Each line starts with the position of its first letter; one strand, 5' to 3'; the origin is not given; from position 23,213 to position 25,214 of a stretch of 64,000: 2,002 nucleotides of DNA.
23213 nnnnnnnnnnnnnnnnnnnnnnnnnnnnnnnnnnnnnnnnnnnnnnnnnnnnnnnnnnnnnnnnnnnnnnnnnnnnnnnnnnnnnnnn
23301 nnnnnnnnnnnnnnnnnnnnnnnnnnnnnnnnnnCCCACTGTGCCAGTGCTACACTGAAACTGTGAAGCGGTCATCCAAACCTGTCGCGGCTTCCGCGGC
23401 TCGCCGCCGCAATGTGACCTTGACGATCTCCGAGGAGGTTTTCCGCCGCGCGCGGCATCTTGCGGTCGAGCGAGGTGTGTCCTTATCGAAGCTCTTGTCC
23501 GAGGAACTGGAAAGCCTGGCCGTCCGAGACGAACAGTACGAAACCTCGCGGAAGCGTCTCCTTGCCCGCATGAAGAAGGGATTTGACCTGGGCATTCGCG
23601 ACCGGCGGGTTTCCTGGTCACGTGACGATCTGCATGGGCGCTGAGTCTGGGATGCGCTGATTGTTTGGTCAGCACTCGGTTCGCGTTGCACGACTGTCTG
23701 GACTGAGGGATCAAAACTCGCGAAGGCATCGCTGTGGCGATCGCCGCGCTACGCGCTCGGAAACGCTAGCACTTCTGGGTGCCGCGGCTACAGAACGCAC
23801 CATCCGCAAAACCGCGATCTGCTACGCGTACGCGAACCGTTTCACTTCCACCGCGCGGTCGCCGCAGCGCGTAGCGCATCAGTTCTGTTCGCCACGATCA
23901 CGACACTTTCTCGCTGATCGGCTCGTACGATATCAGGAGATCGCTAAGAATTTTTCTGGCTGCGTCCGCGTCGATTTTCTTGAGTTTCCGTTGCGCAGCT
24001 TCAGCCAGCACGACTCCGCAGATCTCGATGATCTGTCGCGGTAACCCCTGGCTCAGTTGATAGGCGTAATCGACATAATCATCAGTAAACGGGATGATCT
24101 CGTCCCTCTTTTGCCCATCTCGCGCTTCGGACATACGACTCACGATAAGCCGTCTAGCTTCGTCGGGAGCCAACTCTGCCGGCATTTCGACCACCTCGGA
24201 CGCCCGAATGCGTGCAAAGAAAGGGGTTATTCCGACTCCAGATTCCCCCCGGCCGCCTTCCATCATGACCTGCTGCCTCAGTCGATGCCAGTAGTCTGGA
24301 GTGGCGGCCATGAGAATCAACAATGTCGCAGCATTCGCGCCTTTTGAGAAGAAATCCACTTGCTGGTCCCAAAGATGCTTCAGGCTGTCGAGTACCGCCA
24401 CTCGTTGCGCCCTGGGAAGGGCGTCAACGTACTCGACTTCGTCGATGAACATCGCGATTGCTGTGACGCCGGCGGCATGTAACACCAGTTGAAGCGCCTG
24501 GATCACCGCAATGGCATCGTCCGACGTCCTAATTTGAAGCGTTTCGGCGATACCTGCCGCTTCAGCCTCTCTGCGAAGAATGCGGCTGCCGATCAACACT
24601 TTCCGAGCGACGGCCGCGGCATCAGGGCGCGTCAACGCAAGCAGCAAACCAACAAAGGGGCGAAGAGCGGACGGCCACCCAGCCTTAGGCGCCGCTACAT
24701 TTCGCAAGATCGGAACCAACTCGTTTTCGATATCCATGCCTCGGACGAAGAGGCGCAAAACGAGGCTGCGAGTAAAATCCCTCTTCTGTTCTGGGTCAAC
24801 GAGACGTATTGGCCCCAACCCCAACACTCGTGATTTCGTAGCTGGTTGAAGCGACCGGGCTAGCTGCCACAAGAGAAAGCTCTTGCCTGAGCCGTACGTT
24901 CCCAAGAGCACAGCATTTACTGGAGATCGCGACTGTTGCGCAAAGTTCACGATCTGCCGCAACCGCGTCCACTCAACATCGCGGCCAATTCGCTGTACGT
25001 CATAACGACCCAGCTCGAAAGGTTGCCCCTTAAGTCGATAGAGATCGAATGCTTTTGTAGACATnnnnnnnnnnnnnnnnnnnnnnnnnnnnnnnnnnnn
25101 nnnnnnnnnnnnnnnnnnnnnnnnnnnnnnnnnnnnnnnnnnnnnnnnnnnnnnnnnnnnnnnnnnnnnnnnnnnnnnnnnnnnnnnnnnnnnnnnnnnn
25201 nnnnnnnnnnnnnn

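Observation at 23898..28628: Lower-G+C minus-strand module: MTase, Cas4-like Fe-S PD-(D/E)xK nuclease, unknown protein, AAA-like ATPase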

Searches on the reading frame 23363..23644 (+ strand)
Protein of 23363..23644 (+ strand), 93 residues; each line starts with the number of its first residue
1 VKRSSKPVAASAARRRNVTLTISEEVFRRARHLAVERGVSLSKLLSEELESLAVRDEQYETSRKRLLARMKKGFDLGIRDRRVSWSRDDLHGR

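Call 38: search_protein_families(library=padloc, proteins=[window:23363-23644:+], max_evalue=0.1)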
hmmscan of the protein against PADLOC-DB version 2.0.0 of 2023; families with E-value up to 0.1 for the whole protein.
window:23363-23644:+ (93 aa): 0 families

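Call 39: search_protein_families(library=pfam, proteins=[window:23363-23644:+], max_evalue=0.1)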
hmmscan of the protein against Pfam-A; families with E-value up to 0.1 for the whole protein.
window:23363-23644:+ (93 aa): 3 families
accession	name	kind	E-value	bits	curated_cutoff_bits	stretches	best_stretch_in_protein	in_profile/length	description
PF19891.5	DUF6364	-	0.00015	22.6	27.3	1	18-69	5-48/70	Family of unknown function (DUF6364)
PF07362.18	CcdA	-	0.033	15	22.4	1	15-57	1-39/71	Post-segregation antitoxin CcdA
PF23229.2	DUF7067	-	0.096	13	27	0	54-74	24-44/56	Alpha-glucan water dikinase, DUF7067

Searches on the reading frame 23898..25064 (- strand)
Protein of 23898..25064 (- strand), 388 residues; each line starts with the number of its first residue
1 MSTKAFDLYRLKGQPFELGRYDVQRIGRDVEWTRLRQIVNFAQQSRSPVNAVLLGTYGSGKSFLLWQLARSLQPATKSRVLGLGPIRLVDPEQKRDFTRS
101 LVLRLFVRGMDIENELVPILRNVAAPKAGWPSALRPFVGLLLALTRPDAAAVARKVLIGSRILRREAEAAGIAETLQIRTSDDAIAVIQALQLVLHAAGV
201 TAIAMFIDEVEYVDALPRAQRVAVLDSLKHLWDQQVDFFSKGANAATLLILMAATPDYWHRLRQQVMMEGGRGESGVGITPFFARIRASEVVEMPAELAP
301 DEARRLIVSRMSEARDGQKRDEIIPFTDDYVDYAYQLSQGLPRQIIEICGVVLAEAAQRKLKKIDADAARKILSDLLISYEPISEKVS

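Call 3: search_protein_families(library=pfam, proteins=[window:23898-25064:-], max_evalue=1)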
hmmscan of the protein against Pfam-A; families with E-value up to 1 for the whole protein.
window:23898-25064:- (388 aa): 10 families
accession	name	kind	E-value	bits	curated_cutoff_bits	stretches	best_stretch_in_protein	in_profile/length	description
PF10923.14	BrxC_BrxD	-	1.2e-09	38.1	22.2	2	180-259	218-293/414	BREX system ATP-binding protein BrxC/D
PF13191.12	AAA_16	-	1.2e-06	29.6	32.6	1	26-220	3-151/167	AAA ATPase domain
PF13401.12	AAA_22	-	4.8e-05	24.1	27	1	51-108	8-61/130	AAA domain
PF25199.1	nSTAND_NTPase5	-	0.00027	21.2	34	1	35-80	25-73/145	Novel STAND NTPase 5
PF13173.12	AAA_14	-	0.0082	16.6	27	0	52-77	6-31/129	AAA domain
PF13479.12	AAA_24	-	0.01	16.1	27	0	197-238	46-83/195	AAA domain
PF01637.24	ATPase_2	-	0.017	15.3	33.2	1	35-217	8-126/225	ATPase domain predominantly from Archaea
PF24389.1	ORC-CDC6-like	-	0.02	14.1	27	0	335-373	420-458/571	ORC-CDC6-like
PF00005.33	ABC_tran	-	0.17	12.9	25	0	51-77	14-39/137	ABC transporter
PF13555.12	AAA_29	-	0.21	11.8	27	1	31-76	8-50/61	P-loop containing region of AAA domain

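Call 4: search_protein_families(library=padloc, proteins=[window:23898-25064:-], max_evalue=1)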
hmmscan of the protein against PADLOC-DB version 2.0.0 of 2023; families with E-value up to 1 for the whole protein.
window:23898-25064:- (388 aa): 4 families
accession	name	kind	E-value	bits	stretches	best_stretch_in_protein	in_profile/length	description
PDLC02494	BrxD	-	5.5e-07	27.1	1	166-260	206-292/440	BrxD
PDLC04140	mad8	-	0.0024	15.5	1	48-110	27-74/314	mads_8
PDLC02776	SspC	-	0.022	10.5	1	36-74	21-57/1039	SspC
PDLC03959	SngB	-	0.053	10.6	1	26-66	33-72/439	-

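Call 5: search_protein_families(library=ncbifam, proteins=[window:23898-25064:-], max_evalue=1)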
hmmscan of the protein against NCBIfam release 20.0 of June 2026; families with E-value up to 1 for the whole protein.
window:23898-25064:- (388 aa): 8 families
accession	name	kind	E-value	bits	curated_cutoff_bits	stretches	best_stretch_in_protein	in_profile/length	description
TIGR03015.1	pepcterm_ATPase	hypoth_equivalog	1.8e-06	27.6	324.5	1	297-376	191-266/269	XrtA/PEP-CTERM system-associated ATPase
NF033438.1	BREX_BrxD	equivalog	2.4e-06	26.9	350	1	168-260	204-288/423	BREX system ATP-binding protein BrxD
NF047389.1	ATPase_Sll1717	subfamily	0.00023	20.4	75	1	329-375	301-351/454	P-loop ATPase, Sll1717 family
TIGR01166.1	cbiO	subfamily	0.018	14.5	211.8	1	39-76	11-46/190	cobalt ABC transporter, ATP-binding protein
NF058535.1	antiphage_EruA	equivalog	0.018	13.2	1000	0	93-236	418-559/1318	NACHT domain-containing antiphage protein EruA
TIGR02928.1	TIGR02928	subfamily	0.034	13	181.3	1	27-81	19-73/366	orc1/cdc6 family replication initiation protein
NF006505.0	PRK08939.1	equivalog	0.048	12.9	228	1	20-77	128-185/306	primosomal protein DnaI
NF053860.1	DS41_1_antiphage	equivalog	0.083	11.8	370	0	331-368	324-363/448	anti-phage protein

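Call 17: search_solved_structures(query=window:23898-25064:-, max_evalue=1, show_alignments=1)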
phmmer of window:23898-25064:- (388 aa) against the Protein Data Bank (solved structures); distinct sequences matched with E-value up to 1: 0.

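Call 61: search_solved_structures(query=A5, max_evalue=1, show_alignments=1)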
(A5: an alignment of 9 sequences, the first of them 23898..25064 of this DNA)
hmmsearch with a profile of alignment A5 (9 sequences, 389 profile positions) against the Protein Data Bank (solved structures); distinct sequences matched with E-value up to 1: 36.
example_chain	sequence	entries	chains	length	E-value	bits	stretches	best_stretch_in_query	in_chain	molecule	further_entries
2qgz_A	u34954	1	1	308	0.0019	20.3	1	19-85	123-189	Putative primosome component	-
3dm9_B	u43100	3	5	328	0.016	17.2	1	33-129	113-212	Signal recognition particle receptor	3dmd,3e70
5nco_l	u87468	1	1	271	0.021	16.8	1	32-131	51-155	Signal recognition particle receptor FtsY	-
7o9h_A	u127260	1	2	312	0.022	16.8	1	34-131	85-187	Signal recognition particle receptor FtsY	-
4c7o_B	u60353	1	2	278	0.022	16.8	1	32-131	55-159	SIGNAL RECOGNITION PARTICLE RECEPTOR FTSY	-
6fqd_A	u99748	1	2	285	0.024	16.7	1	32-131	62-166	Signal recognition particle receptor FtsY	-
1fts_A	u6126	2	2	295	0.026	16.6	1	32-131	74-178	FTSY | SIGNAL RECOGNITION PARTICLE RECEPTOR FTSY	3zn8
9n3g_A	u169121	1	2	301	0.027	16.5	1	32-131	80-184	Signal recognition particle receptor FtsY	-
2xxa_B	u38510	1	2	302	0.027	16.5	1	32-131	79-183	SRP RECEPTOR FTSY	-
6cqp_A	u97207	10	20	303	0.027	16.5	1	32-131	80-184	Signal recognition particle receptor FtsY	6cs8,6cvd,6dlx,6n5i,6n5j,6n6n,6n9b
2qy9_A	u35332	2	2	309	0.028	16.4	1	32-131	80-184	Cell division protein ftsY | Signal recognition particle-docking protein FtsY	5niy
5gad_l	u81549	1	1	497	0.056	15.4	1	33-131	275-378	Signal recognition particle receptor FtsY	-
2yhs_A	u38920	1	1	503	0.057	15.4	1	33-131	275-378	CELL DIVISION PROTEIN FTSY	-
4rke_A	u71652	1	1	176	0.061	15.3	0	24-57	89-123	GH01619p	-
6lsy_A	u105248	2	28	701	0.062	15.3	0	25-82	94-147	ATP-dependent Clp protease, ATP-binding subunit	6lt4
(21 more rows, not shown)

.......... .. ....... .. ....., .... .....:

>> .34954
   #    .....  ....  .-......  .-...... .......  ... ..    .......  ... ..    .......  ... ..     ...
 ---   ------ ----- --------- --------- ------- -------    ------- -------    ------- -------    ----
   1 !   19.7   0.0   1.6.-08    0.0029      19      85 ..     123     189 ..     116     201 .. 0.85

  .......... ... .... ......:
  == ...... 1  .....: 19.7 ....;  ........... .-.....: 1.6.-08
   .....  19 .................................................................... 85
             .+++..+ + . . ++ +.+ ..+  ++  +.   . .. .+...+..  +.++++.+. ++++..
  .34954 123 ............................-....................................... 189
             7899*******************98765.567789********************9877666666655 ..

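Call 82: find_homologous_proteins(query=window:23898-25064:-, max_evalue=0.001)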
Query window:23898-25064:- (388 aa): 30 proteins with E <= 0.001 among 8000 candidates.
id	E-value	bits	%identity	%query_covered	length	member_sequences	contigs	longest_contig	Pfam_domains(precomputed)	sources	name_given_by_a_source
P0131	2.5e-242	821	98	100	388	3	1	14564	PF10923.15,PF13191.13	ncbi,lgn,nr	ncbi:MAG: hypothetical protein M3O61_04780 [Gemmatimonadota bacterium]|nr:hypothetical protein [Gemm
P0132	1.1e-200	684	80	100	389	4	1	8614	PF10923.15,PF13401.13,PF13191.13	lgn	-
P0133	1.2e-170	585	69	99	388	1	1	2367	PF10923.15,PF13191.13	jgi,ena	-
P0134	4.1e-169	580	67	99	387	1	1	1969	PF10923.15,PF13401.13,PF13191.13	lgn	-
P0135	1.9e-163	562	64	100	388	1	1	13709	PF10923.15,PF13401.13,PF13191.13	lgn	-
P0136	3.2e-160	551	64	99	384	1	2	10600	PF10923.15,PF13401.13,PF13191.13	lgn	-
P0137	9.0e-160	550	65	99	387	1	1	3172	PF10923.15,PF13401.13,PF13191.13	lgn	-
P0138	1.2e-155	536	62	99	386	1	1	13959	PF10923.15,PF13401.13,PF13191.13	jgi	jgi:hypothetical protein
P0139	8.3e-155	533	62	99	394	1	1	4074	PF10923.15,PF13191.13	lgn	-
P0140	1.5e-154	532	64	99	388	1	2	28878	PF10923.15,PF13401.13,PF13191.13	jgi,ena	jgi:hypothetical protein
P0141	2.0e-153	529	62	99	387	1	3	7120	PF10923.15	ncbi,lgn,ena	-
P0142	3.3e-148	512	61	98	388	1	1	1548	PF10923.15,PF13401.13,PF13191.13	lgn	-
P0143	6.7e-145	501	58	97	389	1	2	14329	PF10923.15,PF13401.13,PF13191.13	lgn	-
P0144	1.3e-144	500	60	99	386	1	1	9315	PF10923.15,PF13401.13,PF13191.13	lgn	-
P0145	3.4e-143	495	57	99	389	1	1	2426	PF10923.15,PF13401.13,PF13191.13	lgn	-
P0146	3.4e-138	479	57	98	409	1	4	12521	PF10923.15,PF13191.13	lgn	-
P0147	8.4e-138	477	72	79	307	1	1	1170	PF10923.15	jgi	jgi:hypothetical protein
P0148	1.9e-135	470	58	98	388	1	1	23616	PF10923.15,PF13401.13,PF13191.13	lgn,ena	-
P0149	5.6e-129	448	55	97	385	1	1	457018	PF10923.15,PF13191.13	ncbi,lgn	-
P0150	1.0e-126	441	56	97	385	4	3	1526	PF10923.15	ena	-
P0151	2.6e-123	430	53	97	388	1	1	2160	PF10923.15,PF13401.13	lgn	-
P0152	1.1e-119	418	54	97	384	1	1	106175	PF10923.15,PF13401.13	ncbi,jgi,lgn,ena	-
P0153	9.8e-113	395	50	99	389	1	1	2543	PF10923.15,PF13401.13,PF13191.13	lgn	-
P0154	2.9e-112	393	51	97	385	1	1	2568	PF10923.15,PF13401.13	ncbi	-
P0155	1.6e-107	378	49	98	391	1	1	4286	PF10923.15,PF13191.13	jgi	jgi:Cdc6-like AAA superfamily ATPase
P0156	1.1e-103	365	48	98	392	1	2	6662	PF10923.15,PF13191.13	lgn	-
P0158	2.0e-93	331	46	96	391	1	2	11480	PF10923.15,PF13191.13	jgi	jgi:hypothetical protein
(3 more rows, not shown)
